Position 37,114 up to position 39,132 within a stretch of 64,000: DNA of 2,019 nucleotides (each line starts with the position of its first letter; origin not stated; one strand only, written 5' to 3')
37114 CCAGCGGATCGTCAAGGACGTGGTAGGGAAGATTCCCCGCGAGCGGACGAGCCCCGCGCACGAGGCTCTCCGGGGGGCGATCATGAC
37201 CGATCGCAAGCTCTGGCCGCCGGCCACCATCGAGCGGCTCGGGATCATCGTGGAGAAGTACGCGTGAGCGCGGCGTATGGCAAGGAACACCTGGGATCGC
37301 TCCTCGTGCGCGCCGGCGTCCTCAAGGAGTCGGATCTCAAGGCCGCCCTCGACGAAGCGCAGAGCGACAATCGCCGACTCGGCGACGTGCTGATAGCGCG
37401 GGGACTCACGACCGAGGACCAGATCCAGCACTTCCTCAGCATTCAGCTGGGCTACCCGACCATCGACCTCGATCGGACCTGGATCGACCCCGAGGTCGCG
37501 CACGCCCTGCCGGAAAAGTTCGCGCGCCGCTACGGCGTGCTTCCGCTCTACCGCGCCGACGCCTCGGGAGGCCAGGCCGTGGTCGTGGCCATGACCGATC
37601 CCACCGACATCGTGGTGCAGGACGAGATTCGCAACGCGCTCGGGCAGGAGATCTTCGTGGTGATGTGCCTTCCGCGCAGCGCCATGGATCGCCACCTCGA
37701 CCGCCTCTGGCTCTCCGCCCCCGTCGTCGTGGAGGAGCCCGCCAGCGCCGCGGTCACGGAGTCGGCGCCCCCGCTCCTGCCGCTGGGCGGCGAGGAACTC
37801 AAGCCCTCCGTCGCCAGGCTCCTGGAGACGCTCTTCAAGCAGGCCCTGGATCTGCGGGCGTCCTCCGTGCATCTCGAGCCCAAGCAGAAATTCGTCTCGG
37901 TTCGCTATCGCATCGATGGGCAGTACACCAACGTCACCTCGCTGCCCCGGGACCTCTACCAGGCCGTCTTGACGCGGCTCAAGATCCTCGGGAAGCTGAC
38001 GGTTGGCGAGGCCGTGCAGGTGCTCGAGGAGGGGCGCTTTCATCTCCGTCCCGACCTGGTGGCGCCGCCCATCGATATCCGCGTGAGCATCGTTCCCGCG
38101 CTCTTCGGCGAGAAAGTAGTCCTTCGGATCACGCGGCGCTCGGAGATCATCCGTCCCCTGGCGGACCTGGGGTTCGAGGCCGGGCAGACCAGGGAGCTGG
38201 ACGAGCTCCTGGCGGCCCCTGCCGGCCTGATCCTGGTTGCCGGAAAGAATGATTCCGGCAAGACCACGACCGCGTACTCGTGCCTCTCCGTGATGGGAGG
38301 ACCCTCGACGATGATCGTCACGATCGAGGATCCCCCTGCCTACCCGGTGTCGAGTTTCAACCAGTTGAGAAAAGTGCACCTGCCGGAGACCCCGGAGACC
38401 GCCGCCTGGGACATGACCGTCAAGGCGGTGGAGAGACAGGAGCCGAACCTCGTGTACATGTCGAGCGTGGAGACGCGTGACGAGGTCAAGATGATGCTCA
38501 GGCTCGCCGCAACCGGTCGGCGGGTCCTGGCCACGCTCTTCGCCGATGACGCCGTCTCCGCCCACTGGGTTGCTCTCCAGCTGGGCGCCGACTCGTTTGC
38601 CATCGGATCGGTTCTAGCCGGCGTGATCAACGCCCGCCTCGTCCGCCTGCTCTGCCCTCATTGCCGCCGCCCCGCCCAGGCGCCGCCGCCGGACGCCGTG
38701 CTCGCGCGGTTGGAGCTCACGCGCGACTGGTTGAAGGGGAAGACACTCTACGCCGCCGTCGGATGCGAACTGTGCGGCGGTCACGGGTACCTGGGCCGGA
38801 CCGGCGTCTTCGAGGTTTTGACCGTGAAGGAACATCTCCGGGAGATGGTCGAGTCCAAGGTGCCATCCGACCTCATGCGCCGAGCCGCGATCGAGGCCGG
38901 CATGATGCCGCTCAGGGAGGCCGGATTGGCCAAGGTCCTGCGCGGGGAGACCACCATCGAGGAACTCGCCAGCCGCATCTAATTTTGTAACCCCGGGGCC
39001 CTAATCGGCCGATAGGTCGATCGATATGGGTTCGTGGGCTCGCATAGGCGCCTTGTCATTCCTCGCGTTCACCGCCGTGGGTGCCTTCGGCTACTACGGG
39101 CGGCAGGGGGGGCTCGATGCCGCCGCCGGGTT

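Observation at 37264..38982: GspE/PilB paralog with intact tandem MshEN c-di-GMP-binding motifs but a His-box His->Phe substitution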

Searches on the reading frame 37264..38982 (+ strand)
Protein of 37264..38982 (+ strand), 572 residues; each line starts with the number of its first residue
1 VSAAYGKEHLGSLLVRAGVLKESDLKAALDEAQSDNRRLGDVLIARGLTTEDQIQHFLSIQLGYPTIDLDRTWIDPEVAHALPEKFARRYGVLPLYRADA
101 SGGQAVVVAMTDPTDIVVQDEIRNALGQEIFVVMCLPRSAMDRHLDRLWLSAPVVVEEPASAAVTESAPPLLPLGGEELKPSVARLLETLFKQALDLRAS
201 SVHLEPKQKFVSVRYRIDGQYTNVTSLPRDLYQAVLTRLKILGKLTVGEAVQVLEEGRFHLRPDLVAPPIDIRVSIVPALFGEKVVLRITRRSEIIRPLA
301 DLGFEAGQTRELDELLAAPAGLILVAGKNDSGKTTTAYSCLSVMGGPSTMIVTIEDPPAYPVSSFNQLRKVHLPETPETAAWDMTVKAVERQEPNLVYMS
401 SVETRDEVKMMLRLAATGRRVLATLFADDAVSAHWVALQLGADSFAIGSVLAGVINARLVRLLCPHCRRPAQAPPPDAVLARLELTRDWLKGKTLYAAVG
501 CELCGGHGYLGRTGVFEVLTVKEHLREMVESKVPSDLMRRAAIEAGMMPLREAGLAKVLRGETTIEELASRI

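Call 3: search_protein_families(library=pfam, proteins=[window:37264-38982:+], max_evalue=0.01)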
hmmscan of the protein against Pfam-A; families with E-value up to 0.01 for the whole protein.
window:37264-38982:+ (572 aa): 2 families
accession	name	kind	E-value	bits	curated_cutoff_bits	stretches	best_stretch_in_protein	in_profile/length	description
PF00437.27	T2SSE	-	6.5e-67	226.2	24.9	1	182-568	7-368/370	Type II/IV secretion system protein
PF05157.20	MshEN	-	1.5e-15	57.4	23.1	1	62-148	1-83/90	MshEN domain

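Call 4: search_protein_families(library=ncbifam, proteins=[window:37264-38982:+], max_evalue=0.01)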
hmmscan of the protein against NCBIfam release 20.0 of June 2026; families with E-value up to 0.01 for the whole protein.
window:37264-38982:+ (572 aa): 13 families
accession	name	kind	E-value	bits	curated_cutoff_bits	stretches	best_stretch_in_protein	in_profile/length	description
TIGR02538.1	type_IV_pilB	equivalog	7.4e-97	325.3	675.65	1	10-569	2-559/564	type IV-A pilus assembly ATPase PilB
TIGR02533.1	type_II_gspE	equivalog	5.7e-91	305.6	630.25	1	80-569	2-483/486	type II secretion system ATPase GspE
NF053534.1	T4PilAsmATPsTfpB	equivalog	3.3e-88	296.5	850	1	50-568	64-578/584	type IV pilus assembly ATPase TfpB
NF007755.0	PRK10436.1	equivalog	2.1e-72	244.3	617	1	104-569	27-456/465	type II secretion system protein GspE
NF041000.1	ATPase_ComGA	equivalog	8.7e-33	113.4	300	1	189-461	2-266/267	competence type IV pilus ATPase ComGA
TIGR01420.1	pilT_fam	subfamily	3.7e-18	65.9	319.1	1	187-433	2-235/343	PilT/PilU family type 4a pilus ATPase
NF008411.1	PRK11234.1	equivalog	4.6e-16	58.4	1170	1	8-136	482-605/723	cyclic di-3',5'-guanylate-activated glycosyltransferase NfrB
NF053729.1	c-di-GMP_motif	domain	9.7e-14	50.9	38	1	10-61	2-53/53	cyclic di-GMP-binding domain-containing protein, MshE-related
NF012033.0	PRK15489.1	equivalog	9.8e-13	47.1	537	1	7-135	490-614/703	glycosyl transferase family protein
TIGR03029.1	EpsG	equivalog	4.6e-07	29.3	313.8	1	9-81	4-76/274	chain length determinant protein tyrosine kinase EpsG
NF058587.1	archaellum_moto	equivalog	4.7e-06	25.6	550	1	323-431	278-387/527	archaellum flagellar ATPase motor FlaI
TIGR02525.1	plasmid_TraJ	equivalog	0.0001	21.4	368.3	1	311-429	140-261/372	plasmid transfer ATPase TraJ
TIGR02788.1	VirB11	equivalog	0.00066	18.8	249.95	1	323-434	147-259/308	P-type DNA transfer ATPase VirB11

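Call 5: search_solved_structures(query=window:37264-38982:+, show_alignments=3)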
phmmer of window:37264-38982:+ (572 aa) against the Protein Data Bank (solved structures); distinct sequences matched with E-value up to 0.001: 33.
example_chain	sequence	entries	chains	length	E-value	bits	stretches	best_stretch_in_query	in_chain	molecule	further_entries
6f8l_G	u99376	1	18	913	6.4e-100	338.5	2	9-571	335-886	Type IV pilus assembly protein PilF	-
3jc8_Ba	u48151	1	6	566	9.8e-82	278.5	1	9-569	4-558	Type IV-A pilus assembly ATPase PilB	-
6olj_C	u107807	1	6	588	4.1e-77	263.3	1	8-568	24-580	Type IV pilus biogenesis ATPase PilB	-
5tsg_B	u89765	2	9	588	9.4e-77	262.1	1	8-568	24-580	Type IV pilus biogenesis ATPase PilB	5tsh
5zfr_A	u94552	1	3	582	4e-75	256.7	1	9-568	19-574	Type IV pilus biogenesis ATPase PilB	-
5oiu_A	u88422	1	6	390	7.7e-68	232.7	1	185-571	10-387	Type IV pilus assembly protein PilF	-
5it5_F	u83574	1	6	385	1.3e-67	231.9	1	186-571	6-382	ATP binding motif-containing protein PilF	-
6ejf_A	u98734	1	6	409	1.7e-67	231.6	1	186-571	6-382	Type IV pilus assembly protein PilF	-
1p9r_A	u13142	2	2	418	1.1e-56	195.9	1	181-568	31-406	General secretion pathway protein E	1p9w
4pht_A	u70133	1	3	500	2.1e-56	194.9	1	177-568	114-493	General secretory pathway protein E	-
4kss_A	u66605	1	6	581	3.7e-56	194.1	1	181-568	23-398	Type II secretion system protein E, hemolysin-coregulated protein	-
4ksr_A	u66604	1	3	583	3.8e-56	194.1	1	181-568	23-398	Type II secretion system protein E, Hemolysin-coregulated protein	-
5htl_A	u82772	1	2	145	3.5e-20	75.4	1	8-147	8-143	MSHA biogenesis protein MshE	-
8dze_A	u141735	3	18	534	1.5e-15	60.1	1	174-569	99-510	BfpD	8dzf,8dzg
6ejf_G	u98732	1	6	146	3.7e-14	55.5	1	9-133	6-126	Type IV pilus assembly protein PilF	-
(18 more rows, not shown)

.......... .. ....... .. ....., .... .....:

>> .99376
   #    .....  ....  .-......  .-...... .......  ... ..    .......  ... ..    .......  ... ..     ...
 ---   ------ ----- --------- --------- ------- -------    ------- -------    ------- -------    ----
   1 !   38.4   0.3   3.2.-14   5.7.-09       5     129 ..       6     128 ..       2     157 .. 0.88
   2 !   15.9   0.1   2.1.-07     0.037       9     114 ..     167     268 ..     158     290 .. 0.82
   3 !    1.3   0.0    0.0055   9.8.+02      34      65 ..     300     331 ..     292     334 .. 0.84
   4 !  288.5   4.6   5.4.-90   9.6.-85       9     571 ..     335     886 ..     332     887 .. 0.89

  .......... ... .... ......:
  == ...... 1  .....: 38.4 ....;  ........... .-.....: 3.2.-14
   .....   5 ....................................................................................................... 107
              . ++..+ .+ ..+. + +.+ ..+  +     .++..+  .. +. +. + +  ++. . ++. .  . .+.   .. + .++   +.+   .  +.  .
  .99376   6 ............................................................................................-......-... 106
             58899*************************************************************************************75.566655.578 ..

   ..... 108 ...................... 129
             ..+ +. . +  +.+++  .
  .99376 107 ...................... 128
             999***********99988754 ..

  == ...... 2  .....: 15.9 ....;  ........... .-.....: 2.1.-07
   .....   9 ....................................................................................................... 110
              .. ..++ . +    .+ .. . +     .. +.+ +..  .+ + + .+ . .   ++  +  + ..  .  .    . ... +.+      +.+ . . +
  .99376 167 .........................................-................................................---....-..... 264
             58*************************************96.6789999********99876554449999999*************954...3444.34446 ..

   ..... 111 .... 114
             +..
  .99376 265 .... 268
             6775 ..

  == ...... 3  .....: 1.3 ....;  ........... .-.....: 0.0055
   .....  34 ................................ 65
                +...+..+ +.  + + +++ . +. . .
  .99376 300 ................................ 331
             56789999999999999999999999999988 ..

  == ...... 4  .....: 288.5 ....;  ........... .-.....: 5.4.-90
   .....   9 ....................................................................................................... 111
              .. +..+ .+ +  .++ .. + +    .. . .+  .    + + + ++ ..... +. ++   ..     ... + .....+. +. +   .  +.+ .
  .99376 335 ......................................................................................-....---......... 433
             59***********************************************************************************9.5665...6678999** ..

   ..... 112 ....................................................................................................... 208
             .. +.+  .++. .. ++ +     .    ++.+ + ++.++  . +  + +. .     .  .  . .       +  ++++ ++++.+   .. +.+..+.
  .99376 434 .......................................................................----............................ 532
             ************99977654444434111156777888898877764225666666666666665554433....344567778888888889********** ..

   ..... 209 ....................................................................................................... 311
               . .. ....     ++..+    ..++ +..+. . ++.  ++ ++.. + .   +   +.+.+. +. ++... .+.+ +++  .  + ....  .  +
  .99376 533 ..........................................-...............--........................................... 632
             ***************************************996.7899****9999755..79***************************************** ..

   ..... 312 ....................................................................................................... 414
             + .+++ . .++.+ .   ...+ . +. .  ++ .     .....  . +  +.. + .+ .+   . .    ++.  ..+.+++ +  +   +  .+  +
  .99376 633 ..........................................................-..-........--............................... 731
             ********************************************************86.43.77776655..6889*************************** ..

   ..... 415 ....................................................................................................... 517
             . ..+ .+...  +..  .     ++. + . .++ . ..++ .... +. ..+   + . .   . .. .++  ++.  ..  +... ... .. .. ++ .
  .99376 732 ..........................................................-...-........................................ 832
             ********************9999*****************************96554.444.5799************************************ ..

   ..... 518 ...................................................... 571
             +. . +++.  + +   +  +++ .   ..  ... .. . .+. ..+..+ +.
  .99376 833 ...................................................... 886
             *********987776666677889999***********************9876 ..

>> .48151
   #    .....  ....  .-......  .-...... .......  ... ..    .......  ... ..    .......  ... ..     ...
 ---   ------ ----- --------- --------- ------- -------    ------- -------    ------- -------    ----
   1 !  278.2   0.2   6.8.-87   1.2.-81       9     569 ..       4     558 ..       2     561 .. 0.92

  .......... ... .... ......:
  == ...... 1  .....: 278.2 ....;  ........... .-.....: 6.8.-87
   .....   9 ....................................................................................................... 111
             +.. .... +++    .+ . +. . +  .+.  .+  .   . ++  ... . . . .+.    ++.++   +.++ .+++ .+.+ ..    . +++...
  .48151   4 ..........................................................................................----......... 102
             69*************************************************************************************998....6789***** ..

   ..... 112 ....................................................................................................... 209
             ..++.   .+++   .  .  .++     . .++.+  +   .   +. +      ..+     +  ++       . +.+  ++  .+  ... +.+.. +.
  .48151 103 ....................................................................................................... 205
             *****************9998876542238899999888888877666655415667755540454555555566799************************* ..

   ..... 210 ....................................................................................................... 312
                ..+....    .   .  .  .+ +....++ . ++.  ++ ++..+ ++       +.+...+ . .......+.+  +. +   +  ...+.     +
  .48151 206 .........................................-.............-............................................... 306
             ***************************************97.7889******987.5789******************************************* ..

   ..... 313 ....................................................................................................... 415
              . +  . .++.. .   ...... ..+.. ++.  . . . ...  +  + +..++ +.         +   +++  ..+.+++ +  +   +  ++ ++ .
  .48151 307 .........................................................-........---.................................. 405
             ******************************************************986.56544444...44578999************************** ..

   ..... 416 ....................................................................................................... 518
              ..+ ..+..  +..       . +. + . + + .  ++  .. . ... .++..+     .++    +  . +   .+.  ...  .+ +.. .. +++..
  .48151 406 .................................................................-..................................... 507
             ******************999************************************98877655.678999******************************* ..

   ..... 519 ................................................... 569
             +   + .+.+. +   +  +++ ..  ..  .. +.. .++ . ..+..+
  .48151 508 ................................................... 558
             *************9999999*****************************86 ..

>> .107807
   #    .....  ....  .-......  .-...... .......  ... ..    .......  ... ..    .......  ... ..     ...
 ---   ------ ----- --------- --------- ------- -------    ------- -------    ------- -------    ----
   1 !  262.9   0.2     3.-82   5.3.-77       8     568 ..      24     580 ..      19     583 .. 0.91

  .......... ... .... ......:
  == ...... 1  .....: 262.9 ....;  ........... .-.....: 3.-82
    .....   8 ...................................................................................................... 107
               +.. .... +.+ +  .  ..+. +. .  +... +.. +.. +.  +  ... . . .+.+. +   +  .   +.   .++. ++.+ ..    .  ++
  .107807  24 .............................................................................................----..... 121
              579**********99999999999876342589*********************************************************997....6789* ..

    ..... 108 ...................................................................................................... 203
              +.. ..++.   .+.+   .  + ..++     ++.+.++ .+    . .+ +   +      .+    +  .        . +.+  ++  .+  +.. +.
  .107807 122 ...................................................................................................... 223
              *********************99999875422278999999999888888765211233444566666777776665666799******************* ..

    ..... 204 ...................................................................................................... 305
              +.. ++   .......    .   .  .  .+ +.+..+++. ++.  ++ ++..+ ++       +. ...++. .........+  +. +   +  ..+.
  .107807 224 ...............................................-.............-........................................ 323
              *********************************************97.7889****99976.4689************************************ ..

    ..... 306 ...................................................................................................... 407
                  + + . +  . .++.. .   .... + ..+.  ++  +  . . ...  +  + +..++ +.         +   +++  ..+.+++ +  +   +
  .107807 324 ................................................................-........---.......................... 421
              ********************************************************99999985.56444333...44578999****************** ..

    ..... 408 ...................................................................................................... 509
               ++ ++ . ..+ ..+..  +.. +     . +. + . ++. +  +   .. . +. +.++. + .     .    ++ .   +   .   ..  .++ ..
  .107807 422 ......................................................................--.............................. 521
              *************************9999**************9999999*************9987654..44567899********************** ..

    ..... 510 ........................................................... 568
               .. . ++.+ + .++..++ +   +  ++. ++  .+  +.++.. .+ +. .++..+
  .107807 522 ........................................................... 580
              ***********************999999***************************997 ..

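Call 6: find_homologous_proteins(query=window:37264-38982:+, max_evalue=1e-20)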
Query window:37264-38982:+ (572 aa): 2828 proteins with E <= 1e-20 among 8000 candidates; the best 120 are listed.
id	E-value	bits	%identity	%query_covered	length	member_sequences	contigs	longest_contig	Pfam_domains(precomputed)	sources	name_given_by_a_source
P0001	0.0e+0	1256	100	100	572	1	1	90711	PF05157.21,PF00437.27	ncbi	-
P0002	0.0e+0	1054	82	100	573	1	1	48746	PF05157.21,PF00437.27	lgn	-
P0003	0.0e+0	1012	81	98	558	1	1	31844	PF05157.21,PF00437.27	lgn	-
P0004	2.1e-254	863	67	100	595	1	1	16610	PF05157.21,PF00437.27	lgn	-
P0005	4.0e-223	760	60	100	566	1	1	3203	PF05157.21,PF00437.27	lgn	-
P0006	1.2e-221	755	59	100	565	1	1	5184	PF05157.21,PF00437.27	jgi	jgi:type IV pilus assembly protein PilB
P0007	8.7e-215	733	58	100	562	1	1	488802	PF05157.21,PF00437.27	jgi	jgi:type IV pilus assembly protein PilB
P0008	5.6e-214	730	59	99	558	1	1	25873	PF05157.21,PF00437.27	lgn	-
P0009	2.3e-211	721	59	99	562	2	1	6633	PF05157.21,PF00437.27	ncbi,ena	ncbi:MAG: ATPase, T2SS/T4P/T4SS family [Candidatus Hydrogenedentota bacterium]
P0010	2.0e-208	712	59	99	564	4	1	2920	PF05157.21,PF00437.27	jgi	jgi:type II secretory ATPase GspE/PulE/Tfp pilus assembly ATPase PilB-like protein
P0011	7.0e-208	710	57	99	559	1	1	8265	PF05157.21,PF00437.27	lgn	-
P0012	8.5e-208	709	58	99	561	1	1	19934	PF05157.21,PF00437.27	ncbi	-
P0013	2.5e-203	695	56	99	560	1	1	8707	PF05157.21,PF00437.27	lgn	-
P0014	2.1e-188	646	53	99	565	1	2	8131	PF05157.21,PF00437.27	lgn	-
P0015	5.8e-188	644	53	99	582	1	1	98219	PF05157.21,PF00437.27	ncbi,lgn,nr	ncbi:MAG: hypothetical protein D6679_03125 [Candidatus Hydrogenedentota bacterium]|nr:MAG: hypotheti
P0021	1.9e-153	530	49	98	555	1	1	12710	PF05157.21,PF00437.27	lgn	-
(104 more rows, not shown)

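Call 8: find_encoding_contigs(protein=P0001, flank=10000, max_places=3)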
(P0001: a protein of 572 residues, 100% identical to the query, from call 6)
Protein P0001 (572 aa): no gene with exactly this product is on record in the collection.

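Call 10: find_encoding_contigs(protein=P0007, flank=10000, max_places=2)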
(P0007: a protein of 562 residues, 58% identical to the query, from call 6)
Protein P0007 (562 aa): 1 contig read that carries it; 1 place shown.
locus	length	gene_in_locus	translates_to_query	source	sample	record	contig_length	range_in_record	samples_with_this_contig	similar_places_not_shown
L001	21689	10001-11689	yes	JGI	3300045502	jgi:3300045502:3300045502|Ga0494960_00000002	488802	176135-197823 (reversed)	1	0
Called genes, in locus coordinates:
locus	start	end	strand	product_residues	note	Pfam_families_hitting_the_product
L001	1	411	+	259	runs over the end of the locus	-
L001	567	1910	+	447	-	PF02563:Poly_export, PF22461:SLBB_2, PF10531:SLBB (weak), PF22461:SLBB_2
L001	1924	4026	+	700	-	PF02706:Wzz (weak), PF13614:AAA_31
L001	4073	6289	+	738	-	PF02706:Wzz (weak), PF13807:GNVR (faint), PF13614:AAA_31, PF00142:Fer4_NifH (weak), PF01656:CbiA (weak)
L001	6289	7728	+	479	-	PF04932:Wzy_C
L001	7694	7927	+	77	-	-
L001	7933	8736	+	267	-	PF03807:F420_oxidored, PF14748:P5CR_dimer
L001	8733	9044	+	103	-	PF02325:CCB3_YggT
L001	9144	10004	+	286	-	PF01048:PNP_UDP_1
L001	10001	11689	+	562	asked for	PF05157:MshEN, PF00437:T2SSE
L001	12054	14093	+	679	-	PF07719:TPR_2 (faint), PF13428:TPR_14 (faint), PF13432:TPR_16 (faint), PF14559:TPR_19 (faint), PF13181:TPR_8 (faint), PF13414:TPR_11 (faint), PF13431:TPR_17 (faint), PF23914:TPR_CcmH_CycH (faint), +1 more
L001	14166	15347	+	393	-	PF13424:TPR_12 (weak), PF00515:TPR_1 (weak), PF07719:TPR_2 (weak), PF13414:TPR_11, PF13432:TPR_16, PF14559:TPR_19, PF13371:TPR_9 (weak), PF00515:TPR_1 (weak), +5 more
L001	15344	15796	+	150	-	-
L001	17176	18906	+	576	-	PF00515:TPR_1 (faint), PF07719:TPR_2 (faint), PF13428:TPR_14 (faint), PF13174:TPR_6 (faint), PF13176:TPR_7 (faint), PF13181:TPR_8 (faint), PF13414:TPR_11 (faint), PF13424:TPR_12 (weak), +1 more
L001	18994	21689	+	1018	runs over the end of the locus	-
